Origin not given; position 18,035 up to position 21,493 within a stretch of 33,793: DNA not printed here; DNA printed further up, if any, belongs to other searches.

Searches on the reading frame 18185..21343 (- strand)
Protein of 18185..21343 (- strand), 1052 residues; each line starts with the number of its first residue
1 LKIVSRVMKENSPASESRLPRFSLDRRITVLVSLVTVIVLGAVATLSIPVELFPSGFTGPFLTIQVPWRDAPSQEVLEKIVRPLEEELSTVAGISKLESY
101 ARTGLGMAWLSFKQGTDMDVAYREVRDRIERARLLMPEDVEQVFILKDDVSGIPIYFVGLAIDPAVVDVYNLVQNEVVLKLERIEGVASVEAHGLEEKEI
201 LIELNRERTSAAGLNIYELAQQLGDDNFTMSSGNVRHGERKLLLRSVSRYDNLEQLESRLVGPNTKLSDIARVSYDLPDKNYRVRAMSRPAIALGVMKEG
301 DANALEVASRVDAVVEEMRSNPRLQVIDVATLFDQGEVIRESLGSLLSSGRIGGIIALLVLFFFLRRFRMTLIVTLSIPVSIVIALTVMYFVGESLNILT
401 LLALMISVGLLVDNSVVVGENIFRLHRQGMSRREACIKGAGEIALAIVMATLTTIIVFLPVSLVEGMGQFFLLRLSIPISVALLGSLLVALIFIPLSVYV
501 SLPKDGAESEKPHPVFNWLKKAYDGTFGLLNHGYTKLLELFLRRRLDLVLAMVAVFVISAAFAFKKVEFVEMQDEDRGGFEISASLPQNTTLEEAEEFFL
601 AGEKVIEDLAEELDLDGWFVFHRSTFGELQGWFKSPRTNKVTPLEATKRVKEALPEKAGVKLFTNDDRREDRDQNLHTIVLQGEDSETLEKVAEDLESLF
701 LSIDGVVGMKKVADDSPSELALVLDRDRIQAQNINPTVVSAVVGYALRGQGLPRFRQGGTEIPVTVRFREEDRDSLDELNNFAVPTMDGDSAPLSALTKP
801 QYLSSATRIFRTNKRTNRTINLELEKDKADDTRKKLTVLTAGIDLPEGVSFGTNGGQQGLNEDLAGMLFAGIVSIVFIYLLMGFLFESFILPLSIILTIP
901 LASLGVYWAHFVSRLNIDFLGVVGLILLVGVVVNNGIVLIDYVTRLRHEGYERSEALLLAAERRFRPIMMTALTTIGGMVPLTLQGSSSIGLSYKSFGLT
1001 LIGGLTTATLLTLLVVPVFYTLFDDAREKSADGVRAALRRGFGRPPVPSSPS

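Call 10: search_protein_families(library=pfam, proteins=[window:18185-21343:-], max_evalue=0.001)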
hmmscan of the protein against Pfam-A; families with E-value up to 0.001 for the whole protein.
window:18185-21343:- (1052 aa): 2 families
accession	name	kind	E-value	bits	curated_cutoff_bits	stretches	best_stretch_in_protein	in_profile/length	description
PF00873.25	ACR_tran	-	5.4e-183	610.8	28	1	21-1023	3-1020/1021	AcrB/AcrD/AcrF family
PF03176.21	MMPL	-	2e-08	34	20.5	1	866-1023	144-302/333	MMPL family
